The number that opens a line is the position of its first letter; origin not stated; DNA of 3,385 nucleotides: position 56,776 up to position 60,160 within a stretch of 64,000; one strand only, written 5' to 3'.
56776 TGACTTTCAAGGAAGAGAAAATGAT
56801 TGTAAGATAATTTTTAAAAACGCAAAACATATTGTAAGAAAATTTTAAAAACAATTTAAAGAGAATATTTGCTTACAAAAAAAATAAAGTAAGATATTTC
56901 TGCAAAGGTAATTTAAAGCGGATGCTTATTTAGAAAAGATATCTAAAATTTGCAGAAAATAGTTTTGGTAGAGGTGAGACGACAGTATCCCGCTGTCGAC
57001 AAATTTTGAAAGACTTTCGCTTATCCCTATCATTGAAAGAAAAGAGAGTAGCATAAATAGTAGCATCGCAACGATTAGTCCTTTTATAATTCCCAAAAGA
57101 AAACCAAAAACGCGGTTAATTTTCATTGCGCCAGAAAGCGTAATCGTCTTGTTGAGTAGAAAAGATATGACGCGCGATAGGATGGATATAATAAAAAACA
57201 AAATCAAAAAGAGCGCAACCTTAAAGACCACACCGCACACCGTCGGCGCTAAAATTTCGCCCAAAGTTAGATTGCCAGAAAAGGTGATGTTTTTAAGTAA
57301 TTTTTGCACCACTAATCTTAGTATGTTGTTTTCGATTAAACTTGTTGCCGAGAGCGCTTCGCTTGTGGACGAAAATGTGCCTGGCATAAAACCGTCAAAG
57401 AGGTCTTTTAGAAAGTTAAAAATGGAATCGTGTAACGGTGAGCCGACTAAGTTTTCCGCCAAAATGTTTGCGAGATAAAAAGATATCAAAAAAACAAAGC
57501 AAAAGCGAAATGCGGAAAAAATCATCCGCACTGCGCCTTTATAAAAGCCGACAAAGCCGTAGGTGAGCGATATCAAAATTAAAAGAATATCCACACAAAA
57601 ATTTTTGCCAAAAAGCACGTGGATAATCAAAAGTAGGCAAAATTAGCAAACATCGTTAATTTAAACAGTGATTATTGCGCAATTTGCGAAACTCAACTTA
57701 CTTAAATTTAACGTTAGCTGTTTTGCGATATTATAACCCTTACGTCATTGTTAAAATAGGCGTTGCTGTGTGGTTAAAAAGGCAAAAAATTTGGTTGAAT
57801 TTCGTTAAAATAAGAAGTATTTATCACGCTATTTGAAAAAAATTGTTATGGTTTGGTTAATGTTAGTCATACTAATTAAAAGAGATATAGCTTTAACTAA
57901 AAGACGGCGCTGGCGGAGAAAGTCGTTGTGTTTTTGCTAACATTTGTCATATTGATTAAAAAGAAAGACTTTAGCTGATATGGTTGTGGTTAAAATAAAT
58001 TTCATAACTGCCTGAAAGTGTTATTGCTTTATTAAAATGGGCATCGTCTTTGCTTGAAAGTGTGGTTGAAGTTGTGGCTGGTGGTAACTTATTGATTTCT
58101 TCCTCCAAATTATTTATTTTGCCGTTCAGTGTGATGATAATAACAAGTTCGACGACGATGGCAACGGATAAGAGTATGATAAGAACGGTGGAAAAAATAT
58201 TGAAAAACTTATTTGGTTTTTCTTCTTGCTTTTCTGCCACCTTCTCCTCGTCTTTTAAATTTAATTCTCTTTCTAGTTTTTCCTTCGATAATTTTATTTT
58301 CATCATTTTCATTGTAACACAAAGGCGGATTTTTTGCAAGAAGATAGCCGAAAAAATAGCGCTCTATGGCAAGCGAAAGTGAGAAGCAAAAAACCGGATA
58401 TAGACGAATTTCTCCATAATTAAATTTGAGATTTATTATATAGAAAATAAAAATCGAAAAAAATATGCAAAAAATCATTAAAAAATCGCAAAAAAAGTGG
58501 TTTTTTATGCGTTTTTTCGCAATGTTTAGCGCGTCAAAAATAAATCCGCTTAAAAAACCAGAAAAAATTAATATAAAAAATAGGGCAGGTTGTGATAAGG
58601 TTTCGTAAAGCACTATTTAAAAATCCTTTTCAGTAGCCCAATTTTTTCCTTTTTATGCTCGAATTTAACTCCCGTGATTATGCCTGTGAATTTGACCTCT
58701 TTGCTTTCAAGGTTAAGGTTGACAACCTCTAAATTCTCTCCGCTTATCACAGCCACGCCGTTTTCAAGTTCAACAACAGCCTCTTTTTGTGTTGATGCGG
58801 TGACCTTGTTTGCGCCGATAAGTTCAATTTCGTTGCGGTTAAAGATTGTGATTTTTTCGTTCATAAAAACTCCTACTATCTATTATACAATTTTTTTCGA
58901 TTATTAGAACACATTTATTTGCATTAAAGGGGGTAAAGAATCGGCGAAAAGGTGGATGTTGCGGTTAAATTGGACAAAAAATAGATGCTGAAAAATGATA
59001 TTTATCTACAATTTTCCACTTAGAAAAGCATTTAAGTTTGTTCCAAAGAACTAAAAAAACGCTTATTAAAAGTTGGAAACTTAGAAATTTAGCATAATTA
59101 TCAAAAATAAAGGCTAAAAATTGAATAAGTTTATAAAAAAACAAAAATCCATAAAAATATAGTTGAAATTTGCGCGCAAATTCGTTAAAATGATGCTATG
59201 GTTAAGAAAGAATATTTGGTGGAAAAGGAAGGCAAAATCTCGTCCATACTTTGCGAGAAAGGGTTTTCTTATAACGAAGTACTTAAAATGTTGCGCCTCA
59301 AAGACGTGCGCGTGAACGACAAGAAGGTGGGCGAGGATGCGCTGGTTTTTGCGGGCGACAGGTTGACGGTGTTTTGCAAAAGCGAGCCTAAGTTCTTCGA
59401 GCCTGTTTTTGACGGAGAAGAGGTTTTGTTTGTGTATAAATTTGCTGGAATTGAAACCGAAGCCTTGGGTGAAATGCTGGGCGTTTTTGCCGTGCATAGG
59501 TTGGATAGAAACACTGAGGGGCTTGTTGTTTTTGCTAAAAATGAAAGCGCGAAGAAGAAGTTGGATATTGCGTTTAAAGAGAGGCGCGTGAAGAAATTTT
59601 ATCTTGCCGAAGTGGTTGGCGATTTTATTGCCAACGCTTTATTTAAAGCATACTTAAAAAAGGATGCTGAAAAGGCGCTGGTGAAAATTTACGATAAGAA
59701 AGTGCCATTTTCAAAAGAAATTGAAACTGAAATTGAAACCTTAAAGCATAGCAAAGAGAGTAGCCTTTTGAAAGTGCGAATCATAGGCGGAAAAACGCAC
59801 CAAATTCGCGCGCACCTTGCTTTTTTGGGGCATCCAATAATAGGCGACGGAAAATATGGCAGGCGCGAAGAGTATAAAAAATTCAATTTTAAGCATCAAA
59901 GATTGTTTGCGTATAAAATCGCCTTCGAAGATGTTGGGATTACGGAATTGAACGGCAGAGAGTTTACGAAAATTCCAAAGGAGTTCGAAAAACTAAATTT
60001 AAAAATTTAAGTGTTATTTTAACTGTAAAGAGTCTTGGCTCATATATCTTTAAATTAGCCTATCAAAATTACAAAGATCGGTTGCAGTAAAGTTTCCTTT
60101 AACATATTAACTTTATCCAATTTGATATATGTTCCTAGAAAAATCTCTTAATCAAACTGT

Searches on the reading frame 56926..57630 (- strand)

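Call 71: search_protein_families(library=pfam, proteins=[window:56926-57630:-], max_evalue=0.00001)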
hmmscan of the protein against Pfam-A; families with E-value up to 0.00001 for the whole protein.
window:56926-57630:- (234 aa): 1 family
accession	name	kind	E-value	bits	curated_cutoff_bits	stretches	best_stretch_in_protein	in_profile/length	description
PF02674.22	Colicin_V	-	2.3e-12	47.6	29.3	1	135-201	58-124/144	Colicin V production protein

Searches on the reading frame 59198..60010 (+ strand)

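Call 71: search_protein_families(library=pfam, proteins=[window:59198-60010:+], max_evalue=0.00001)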
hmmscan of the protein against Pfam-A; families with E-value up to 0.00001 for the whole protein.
window:59198-60010:+ (270 aa): 1 family
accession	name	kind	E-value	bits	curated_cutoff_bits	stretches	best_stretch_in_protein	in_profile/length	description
PF00849.27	PseudoU_synth_2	-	2.8e-27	96.2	26.8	1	93-208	36-151/152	RNA pseudouridylate synthase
